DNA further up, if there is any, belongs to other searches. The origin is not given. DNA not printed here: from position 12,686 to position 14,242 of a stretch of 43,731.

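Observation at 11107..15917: ThDP-dependent (acetolactate-synthase-like) enzyme with SDR, Gfo/Idh/MocA oxidoreductase and zinc-ribbon methyltransferase embedded in a nonulosonate operon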

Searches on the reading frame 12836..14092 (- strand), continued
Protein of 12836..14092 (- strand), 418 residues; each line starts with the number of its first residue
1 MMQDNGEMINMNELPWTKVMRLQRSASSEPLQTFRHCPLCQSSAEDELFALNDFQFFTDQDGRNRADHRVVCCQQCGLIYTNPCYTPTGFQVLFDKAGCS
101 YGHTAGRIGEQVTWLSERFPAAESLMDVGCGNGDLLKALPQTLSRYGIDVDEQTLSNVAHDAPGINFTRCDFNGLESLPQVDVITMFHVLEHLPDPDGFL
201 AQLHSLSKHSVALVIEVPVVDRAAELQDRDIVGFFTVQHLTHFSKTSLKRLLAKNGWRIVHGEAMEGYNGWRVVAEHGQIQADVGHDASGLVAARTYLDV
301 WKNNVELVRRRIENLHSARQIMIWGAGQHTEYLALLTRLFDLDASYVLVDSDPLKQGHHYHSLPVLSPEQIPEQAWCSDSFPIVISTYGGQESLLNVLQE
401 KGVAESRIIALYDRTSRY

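Call 67: search_solved_structures(query=A2, max_evalue=10, show_alignments=5)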
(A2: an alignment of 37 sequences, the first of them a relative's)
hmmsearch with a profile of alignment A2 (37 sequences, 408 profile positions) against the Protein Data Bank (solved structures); distinct sequences matched with E-value up to 10: 206 (the best 60 are shown).
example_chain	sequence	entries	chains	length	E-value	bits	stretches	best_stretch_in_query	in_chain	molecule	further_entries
9rfr_A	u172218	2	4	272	2.5e-11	46.3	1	97-212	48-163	Ubiquinone biosynthesis O-methyltransferase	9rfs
2p7h_A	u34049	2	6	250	1.3e-10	44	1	117-199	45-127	Hypothetical protein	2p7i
4rv9_A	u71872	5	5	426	4.8e-10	42.1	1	27-379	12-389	D-mycarose 3-C-methyltransferase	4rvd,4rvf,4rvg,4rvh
3l8d_A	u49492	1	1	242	2.2e-09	40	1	111-204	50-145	Methyltransferase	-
3mgg_A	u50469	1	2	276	2.2e-09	39.9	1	97-205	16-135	Methyltransferase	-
3d2l_A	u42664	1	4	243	2.7e-09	39.7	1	100-182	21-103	SAM-dependent methyltransferase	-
3cc8_A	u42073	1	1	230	5.4e-09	38.7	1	108-255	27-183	Putative methyltransferase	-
4htf_A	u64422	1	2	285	2.2e-08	36.6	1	79-201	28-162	S-adenosylmethionine-dependent methyltransferase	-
8joz_A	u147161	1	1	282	3.7e-08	35.9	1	91-201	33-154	tRNA 5-carboxymethoxyuridine methyltransferase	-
4e2y_A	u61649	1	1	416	4e-08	35.8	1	109-322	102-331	TcaB9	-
5dm2_A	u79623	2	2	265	5.3e-08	35.4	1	115-206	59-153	Methyltransferase domain family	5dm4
5dm1_A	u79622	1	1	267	5.4e-08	35.4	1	115-206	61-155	Methyltransferase domain family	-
4kwc_A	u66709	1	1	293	6.5e-08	35.1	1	115-206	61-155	BpumL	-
6uak_A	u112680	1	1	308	1.4e-07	34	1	113-203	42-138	SAM dependent methyltransferase LahSB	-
4e31_A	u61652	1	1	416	1.7e-07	33.7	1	107-322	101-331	TcaB9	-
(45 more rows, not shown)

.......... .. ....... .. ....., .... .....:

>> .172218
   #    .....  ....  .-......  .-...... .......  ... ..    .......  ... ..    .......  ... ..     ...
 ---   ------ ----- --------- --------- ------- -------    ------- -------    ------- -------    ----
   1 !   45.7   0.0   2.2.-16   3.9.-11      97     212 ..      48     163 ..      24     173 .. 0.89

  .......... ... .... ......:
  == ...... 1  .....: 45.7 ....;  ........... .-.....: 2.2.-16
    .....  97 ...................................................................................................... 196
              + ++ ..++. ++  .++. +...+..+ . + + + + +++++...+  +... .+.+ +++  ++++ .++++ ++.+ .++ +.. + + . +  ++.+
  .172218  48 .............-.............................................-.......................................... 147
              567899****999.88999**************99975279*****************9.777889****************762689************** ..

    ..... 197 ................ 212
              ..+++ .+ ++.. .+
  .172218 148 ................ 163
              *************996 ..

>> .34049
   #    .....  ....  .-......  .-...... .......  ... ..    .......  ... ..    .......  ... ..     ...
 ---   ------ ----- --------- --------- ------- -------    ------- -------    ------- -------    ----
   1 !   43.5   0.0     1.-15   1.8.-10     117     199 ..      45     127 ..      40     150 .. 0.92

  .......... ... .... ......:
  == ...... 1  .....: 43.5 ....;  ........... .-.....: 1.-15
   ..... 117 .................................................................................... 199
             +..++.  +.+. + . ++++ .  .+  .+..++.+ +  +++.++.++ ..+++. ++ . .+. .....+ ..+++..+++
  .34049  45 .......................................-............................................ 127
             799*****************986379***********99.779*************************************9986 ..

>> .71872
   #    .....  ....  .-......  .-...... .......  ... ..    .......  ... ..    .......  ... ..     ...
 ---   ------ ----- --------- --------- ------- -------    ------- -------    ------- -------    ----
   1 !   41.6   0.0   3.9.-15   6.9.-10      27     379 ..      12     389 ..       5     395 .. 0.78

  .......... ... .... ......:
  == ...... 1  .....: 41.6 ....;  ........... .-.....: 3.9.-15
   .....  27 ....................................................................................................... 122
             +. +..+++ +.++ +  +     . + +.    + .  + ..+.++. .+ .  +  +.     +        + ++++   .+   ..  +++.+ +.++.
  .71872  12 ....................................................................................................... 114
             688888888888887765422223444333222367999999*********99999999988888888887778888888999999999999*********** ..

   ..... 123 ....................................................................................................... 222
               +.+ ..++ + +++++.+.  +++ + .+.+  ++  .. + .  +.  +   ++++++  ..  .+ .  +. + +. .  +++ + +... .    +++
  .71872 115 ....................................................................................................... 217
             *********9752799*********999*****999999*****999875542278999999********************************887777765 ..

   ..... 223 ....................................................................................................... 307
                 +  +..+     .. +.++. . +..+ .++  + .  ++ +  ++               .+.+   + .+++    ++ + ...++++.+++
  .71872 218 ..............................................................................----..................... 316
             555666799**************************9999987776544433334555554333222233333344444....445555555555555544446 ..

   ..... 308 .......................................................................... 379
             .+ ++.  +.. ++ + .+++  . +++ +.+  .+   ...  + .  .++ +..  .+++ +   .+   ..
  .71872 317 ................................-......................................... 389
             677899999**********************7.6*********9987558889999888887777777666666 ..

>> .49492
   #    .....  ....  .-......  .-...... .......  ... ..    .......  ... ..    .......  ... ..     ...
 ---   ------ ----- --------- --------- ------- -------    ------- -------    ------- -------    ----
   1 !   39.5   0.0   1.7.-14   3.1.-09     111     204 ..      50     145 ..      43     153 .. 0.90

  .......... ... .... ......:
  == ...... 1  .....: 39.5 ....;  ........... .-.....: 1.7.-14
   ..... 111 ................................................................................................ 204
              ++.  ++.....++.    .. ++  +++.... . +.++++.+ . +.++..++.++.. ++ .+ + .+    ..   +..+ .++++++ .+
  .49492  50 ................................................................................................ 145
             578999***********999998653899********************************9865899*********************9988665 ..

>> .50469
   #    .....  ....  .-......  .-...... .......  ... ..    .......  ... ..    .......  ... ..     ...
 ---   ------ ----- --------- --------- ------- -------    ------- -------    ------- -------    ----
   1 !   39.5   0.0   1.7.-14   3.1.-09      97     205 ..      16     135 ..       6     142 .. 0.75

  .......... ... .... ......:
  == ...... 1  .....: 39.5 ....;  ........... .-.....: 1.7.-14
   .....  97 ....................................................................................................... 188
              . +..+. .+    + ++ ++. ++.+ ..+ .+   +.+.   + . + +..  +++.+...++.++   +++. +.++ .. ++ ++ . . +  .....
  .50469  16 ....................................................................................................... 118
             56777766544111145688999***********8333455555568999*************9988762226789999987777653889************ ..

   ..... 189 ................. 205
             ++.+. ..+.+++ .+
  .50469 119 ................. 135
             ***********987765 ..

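Call 84: find_encoding_contigs(protein=P0176, flank=10000, max_places=1)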
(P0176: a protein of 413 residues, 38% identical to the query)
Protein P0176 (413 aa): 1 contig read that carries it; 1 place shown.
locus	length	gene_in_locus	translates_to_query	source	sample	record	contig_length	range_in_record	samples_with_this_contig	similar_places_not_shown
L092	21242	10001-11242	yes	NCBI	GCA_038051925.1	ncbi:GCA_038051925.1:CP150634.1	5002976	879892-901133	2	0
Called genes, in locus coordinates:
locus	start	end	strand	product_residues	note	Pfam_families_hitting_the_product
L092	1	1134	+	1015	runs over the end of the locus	PF04434:SWIM (faint), PF00176:SNF2-rel_dom, PF00270:DEAD (weak), PF04851:ResIII (weak), PF00271:Helicase_C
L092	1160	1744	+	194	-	PF05685:Uma2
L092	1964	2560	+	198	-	PF05685:Uma2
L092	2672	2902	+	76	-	PF04014:MazE_antitoxin (weak)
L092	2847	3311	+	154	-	PF01850:PIN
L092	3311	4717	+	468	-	PF00753:Lactamase_B, PF12706:Lactamase_B_2 (weak), PF10996:Beta-Casp, PF07521:RMMBL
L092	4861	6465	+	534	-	PF09820:AAA-ATPase_like, PF08011:PDDEXK_9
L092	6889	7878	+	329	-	PF00106:adh_short (weak), PF01073:3Beta_HSD, PF01370:Epimerase, PF02719:Polysacc_synt_2, PF04321:RmlD_sub_bind, PF05368:NmrA (weak), PF13460:NAD_binding_10, PF16363:GDP_Man_Dehyd, +2 more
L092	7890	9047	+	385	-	PF01041:DegT_DnrJ_EryC1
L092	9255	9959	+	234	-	PF02348:CTP_transf_3, PF12804:NTP_transf_3 (weak)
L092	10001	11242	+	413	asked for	PF13489:Methyltransf_23, PF13847:Methyltransf_31 (weak), PF08241:Methyltransf_11 (weak), PF08242:Methyltransf_12, PF13649:Methyltransf_25 (weak)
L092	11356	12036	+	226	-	PF13578:Methyltransf_24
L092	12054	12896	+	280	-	PF00456:Transketolase_N, PF13292:DXP_synthase_N (faint)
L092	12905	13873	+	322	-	PF02779:Transket_pyr, PF02780:Transketolase_C, PF22613:Transketolase_C_1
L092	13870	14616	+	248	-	PF00106:adh_short, PF08659:KR, PF13561:adh_short_C2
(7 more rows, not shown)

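Call 85: find_encoding_contigs(protein=P0217, flank=10000, max_places=1)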
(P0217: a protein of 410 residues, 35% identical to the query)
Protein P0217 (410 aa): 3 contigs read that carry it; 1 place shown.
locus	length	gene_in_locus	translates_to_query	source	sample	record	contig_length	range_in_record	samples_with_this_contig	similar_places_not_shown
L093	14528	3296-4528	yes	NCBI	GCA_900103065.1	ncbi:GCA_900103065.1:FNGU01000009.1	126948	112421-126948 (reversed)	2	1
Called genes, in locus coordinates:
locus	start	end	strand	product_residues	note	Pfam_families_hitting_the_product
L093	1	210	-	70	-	?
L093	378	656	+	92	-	PF01041:DegT_DnrJ_EryC1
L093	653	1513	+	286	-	PF03102:NeuB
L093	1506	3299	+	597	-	PF02348:CTP_transf_3, PF12804:NTP_transf_3, PF04101:Glyco_tran_28_C (faint)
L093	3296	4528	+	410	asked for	PF13489:Methyltransf_23, PF13847:Methyltransf_31, PF08241:Methyltransf_11, PF08242:Methyltransf_12, PF13649:Methyltransf_25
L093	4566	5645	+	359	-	PF22674:C2185-like_N, PF05050:Methyltransf_21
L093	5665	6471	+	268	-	PF00456:Transketolase_N, PF13292:DXP_synthase_N (faint)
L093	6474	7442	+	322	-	PF02779:Transket_pyr, PF02780:Transketolase_C, PF22613:Transketolase_C_1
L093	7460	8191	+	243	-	PF00106:adh_short, PF08659:KR, PF23441:SDR (weak), PF13460:NAD_binding_10, PF13561:adh_short_C2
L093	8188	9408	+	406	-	PF18130:ATPgrasp_N, PF01071:GARS_A (faint), PF02655:ATP-grasp_3, PF02786:CPSase_L_D2 (faint), PF13535:ATP-grasp_4 (faint), PF18603:LAL_C2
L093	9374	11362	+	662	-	PF03065:Glyco_hydro_57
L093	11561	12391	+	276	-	PF00669:Flagellin_N, PF00700:Flagellin_C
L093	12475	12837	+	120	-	PF03646:FlaG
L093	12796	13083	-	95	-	-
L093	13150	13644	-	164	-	PF11848:DUF3368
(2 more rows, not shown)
